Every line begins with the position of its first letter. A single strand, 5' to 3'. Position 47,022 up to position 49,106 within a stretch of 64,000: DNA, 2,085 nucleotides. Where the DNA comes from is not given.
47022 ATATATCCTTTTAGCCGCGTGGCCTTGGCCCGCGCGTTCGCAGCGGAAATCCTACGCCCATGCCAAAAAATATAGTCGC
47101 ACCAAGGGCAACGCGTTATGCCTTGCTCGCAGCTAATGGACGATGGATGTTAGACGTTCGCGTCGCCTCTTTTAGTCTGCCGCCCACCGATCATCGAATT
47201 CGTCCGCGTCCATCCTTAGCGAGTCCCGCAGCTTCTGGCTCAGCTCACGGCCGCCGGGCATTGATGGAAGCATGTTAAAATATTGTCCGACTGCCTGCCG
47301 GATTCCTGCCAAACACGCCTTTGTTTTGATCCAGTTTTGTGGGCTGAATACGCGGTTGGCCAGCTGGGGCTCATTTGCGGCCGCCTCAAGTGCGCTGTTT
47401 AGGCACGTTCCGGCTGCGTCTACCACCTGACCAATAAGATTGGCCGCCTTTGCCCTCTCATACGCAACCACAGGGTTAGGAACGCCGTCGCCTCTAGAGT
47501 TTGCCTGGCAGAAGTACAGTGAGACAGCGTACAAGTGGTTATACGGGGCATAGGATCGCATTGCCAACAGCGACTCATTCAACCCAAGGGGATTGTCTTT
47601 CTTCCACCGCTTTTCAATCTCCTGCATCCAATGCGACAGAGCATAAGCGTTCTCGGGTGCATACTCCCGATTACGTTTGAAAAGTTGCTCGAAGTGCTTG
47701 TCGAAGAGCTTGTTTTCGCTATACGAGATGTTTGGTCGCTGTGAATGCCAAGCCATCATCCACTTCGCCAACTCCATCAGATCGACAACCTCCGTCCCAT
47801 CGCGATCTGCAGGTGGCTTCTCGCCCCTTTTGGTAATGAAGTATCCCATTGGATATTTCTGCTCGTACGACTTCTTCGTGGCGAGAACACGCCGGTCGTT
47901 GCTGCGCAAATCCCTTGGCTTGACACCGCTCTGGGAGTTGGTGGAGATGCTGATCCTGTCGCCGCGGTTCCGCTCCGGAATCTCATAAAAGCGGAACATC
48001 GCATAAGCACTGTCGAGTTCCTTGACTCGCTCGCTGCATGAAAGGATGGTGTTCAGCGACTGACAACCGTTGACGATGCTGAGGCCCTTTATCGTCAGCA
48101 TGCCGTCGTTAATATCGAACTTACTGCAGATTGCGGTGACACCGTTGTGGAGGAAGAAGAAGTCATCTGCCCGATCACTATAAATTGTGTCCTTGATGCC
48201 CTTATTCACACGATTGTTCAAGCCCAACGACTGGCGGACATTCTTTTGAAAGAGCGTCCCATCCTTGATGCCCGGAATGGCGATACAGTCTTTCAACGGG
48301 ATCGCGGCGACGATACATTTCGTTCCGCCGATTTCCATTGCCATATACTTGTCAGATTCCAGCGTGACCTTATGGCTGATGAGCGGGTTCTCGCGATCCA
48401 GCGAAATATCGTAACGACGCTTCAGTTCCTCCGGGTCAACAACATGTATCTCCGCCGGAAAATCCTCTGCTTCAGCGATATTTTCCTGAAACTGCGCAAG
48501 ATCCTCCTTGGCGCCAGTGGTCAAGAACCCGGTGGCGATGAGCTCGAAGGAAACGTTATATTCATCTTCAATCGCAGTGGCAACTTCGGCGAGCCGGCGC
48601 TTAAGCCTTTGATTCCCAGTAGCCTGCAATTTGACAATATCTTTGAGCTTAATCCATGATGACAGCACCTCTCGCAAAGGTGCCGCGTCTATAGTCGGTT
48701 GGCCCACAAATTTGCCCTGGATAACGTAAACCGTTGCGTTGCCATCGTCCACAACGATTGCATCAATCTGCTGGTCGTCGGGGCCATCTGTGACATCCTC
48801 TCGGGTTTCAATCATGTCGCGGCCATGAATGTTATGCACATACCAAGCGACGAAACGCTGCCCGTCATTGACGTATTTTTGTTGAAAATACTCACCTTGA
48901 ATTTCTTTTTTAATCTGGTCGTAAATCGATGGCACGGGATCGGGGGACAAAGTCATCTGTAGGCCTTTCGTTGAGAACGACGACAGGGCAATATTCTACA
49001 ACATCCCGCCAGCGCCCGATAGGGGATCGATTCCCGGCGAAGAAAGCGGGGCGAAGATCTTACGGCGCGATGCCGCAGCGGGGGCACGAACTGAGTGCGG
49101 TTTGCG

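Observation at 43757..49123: Recurrent 13-14-nt motif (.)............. at four cassette 3' junctions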

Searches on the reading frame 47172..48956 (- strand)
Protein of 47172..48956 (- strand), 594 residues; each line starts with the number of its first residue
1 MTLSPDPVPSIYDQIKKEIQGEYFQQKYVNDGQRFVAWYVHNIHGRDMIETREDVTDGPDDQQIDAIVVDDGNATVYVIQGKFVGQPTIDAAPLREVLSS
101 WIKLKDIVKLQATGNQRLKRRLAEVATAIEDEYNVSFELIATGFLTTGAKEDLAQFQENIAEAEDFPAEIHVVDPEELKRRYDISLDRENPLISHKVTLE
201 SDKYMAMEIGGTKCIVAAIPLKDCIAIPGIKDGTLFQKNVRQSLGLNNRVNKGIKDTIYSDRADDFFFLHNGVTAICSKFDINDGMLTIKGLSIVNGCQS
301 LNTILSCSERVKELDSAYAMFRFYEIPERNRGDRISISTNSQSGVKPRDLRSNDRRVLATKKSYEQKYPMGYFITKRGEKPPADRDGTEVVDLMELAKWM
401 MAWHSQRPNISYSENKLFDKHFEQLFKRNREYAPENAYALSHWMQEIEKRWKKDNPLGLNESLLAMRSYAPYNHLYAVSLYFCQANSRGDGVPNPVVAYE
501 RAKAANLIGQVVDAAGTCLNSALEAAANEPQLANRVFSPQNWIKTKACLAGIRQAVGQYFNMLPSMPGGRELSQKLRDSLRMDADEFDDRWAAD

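Call 9: search_protein_families(library=pfam, proteins=[window:47172-48956:-], max_evalue=0.01)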
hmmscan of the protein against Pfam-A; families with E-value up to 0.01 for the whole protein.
window:47172-48956:- (594 aa): 1 family
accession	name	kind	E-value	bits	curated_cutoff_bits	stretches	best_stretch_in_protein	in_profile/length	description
PF10592.14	AIPR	-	3.1e-33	116.2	25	1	236-454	1-248/308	AIPR protein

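Call 10: search_protein_families(library=padloc, proteins=[window:47172-48956:-], max_evalue=0.01)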
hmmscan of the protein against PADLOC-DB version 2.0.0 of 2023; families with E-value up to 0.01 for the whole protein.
window:47172-48956:- (594 aa): 2 families
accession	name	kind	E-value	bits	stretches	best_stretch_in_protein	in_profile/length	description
PDLC02357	AbiU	-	2.7e-33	113.9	1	109-484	118-478/537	AbiU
PDLC02207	MzaE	-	0.0018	14.9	1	235-303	244-317/598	-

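Call 15: find_encoding_contigs(protein=window:47172-48956:-, flank=10000, max_places=10)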
Protein window:47172-48956:- (594 aa): no gene with exactly this product is on record in the collection.

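Call 34: search_protein_families(library=ncbifam, proteins=[window:47172-48956:-], max_evalue=1)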
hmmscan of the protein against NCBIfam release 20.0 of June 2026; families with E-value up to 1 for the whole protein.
window:47172-48956:- (594 aa): 1 family
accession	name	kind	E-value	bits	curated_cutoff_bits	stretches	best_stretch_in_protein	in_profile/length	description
NF041935.1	MzaE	equivalog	5e-07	28.6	1050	1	235-315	243-328/593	MZA anti-phage system associated AIPR family protein MzaE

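Call 61: find_encoding_contigs(protein=P0186, flank=6000, max_places=10)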
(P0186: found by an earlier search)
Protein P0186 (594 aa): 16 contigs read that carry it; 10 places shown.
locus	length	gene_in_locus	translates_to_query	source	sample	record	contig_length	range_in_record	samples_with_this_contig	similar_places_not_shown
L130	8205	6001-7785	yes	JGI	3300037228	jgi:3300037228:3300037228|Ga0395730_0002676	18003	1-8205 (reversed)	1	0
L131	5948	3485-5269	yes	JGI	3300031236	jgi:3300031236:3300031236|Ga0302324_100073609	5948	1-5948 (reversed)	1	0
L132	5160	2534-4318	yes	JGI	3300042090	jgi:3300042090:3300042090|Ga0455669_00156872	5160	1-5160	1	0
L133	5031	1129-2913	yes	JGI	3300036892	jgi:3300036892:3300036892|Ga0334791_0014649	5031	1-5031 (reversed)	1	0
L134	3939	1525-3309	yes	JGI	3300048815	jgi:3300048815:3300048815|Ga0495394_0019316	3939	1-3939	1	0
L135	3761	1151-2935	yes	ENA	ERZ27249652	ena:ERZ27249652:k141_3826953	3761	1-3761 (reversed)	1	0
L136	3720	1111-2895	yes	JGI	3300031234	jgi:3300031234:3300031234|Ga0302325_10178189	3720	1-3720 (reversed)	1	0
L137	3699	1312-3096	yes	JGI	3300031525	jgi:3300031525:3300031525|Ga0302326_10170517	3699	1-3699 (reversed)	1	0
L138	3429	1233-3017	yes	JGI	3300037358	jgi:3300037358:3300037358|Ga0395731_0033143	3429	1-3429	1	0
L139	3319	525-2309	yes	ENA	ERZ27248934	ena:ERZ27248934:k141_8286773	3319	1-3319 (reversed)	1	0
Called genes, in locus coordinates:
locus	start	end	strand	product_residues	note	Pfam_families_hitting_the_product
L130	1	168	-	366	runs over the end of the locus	PF00199:Catalase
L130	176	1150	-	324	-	PF00561:Abhydrolase_1, PF12146:Hydrolase_4 (weak), PF12697:Abhydrolase_6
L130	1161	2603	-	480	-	PF07992:Pyr_redox_2, PF01266:DAO (faint), PF13450:NAD_binding_8 (faint), PF13738:Pyr_redox_3 (faint), PF00070:Pyr_redox, PF02852:Pyr_redox_dim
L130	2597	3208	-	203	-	PF11563:Protoglobin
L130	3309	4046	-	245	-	PF00702:Hydrolase, PF13419:HAD_2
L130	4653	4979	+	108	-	-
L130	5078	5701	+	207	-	PF02586:SRAP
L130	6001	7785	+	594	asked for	PF10592:AIPR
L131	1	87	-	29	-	?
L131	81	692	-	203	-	PF11563:Protoglobin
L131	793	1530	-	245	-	PF00702:Hydrolase, PF13419:HAD_2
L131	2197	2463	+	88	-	-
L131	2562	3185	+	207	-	PF02586:SRAP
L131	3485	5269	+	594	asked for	PF10592:AIPR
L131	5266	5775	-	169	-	-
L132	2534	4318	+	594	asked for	PF10592:AIPR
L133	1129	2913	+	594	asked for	PF10592:AIPR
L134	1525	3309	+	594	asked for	PF10592:AIPR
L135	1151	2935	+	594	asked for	PF10592:AIPR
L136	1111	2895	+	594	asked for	PF10592:AIPR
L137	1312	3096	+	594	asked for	PF10592:AIPR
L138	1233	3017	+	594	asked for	PF10592:AIPR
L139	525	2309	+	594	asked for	PF10592:AIPR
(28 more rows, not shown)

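Call 66: find_encoding_contigs(protein=P0192, flank=6000, max_places=5)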
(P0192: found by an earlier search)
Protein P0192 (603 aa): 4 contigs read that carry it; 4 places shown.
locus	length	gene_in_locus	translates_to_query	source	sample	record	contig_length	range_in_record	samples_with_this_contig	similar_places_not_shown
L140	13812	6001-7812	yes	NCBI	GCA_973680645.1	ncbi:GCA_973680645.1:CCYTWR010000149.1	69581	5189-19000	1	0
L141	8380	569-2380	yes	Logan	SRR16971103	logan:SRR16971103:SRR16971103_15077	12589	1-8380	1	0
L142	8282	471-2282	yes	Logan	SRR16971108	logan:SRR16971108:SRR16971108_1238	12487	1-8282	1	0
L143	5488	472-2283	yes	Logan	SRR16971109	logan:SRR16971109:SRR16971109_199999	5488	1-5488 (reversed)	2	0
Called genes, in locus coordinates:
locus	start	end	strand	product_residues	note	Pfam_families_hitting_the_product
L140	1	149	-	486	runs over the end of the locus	PF13372:Alginate_exp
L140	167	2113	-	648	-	PF07969:Amidohydro_3, PF01979:Amidohydro_1 (weak)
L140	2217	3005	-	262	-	PF00857:Isochorismatase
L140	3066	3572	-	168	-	-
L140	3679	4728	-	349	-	PF00753:Lactamase_B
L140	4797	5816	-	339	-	PF00561:Abhydrolase_1, PF12146:Hydrolase_4, PF12697:Abhydrolase_6, PF00326:Peptidase_S9 (faint), PF12146:Hydrolase_4 (weak)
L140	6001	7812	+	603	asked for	PF10592:AIPR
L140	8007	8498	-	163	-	-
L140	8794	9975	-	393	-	PF27233:MJ0711_N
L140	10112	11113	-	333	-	PF01068:DNA_ligase_A_M, PF09414:RNA_ligase (weak), PF04679:DNA_ligase_A_C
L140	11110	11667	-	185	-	-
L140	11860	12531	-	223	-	PF00072:Response_reg, PF00196:GerE, PF08281:Sigma70_r4_2 (weak)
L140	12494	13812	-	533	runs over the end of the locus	PF00989:PAS (weak), PF13426:PAS_9, PF08447:PAS_3, PF02518:HATPase_c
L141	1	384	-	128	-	?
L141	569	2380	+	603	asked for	PF10592:AIPR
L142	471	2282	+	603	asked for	PF10592:AIPR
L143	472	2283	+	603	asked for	PF10592:AIPR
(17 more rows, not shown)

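Call 67: find_encoding_contigs(protein=P0187, flank=6000, max_places=5)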
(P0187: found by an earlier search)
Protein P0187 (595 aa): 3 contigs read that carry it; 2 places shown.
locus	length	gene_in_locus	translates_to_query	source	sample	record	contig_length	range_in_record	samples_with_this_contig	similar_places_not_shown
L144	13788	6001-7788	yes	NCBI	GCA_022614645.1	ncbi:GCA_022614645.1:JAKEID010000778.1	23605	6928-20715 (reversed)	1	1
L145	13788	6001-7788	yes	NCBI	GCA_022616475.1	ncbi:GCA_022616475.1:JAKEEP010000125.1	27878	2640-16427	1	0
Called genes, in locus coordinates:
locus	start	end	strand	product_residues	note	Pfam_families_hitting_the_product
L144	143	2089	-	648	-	PF07969:Amidohydro_3, PF01979:Amidohydro_1 (weak)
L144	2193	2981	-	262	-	PF00857:Isochorismatase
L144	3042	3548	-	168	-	-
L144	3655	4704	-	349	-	PF00753:Lactamase_B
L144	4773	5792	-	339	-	PF00561:Abhydrolase_1, PF12146:Hydrolase_4, PF12697:Abhydrolase_6, PF00326:Peptidase_S9 (faint), PF12146:Hydrolase_4 (weak)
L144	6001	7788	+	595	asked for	PF10592:AIPR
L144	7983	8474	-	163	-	-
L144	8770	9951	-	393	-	PF27233:MJ0711_N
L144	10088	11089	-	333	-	PF01068:DNA_ligase_A_M, PF09414:RNA_ligase (weak), PF04679:DNA_ligase_A_C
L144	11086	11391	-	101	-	-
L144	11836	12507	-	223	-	PF00072:Response_reg, PF00196:GerE, PF08281:Sigma70_r4_2 (weak)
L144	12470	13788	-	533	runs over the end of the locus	PF00989:PAS (weak), PF13426:PAS_9, PF08447:PAS_3, PF02518:HATPase_c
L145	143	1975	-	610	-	PF07969:Amidohydro_3, PF01979:Amidohydro_1 (weak)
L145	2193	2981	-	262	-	PF00857:Isochorismatase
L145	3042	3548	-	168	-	-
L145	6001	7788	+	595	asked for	PF10592:AIPR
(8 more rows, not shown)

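Call 68: find_encoding_contigs(protein=P0185, flank=6000, max_places=5)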
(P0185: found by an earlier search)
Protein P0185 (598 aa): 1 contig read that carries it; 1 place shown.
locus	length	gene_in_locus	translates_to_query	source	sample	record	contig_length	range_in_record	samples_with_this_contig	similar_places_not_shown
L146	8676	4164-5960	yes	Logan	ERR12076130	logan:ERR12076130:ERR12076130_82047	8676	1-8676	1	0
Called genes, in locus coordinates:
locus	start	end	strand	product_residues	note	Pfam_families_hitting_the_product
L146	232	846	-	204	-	-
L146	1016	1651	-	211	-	PF14235:DUF4337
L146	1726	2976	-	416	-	PF07350:Gig2-like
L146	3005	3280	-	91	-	-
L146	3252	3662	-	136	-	-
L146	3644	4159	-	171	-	-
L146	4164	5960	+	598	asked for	PF10592:AIPR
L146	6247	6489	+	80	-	PF13711:DUF4160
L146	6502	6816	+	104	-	PF10387:DUF2442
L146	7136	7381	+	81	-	-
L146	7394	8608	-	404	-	PF13360:PQQ_2, PF01011:PQQ (faint), PF13360:PQQ_2, PF25293:Beta-prop_EMC1_N (weak), PF13570:Beta-prop_ACSF4 (faint), PF13360:PQQ_2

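Call 70: find_encoding_contigs(protein=P0198, flank=3000, max_places=5)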
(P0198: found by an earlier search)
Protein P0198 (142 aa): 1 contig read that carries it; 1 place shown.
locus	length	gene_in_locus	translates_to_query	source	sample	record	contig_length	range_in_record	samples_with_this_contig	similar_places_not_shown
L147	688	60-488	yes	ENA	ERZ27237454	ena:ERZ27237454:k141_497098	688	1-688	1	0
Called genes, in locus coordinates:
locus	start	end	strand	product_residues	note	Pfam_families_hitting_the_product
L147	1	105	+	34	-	?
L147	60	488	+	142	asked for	-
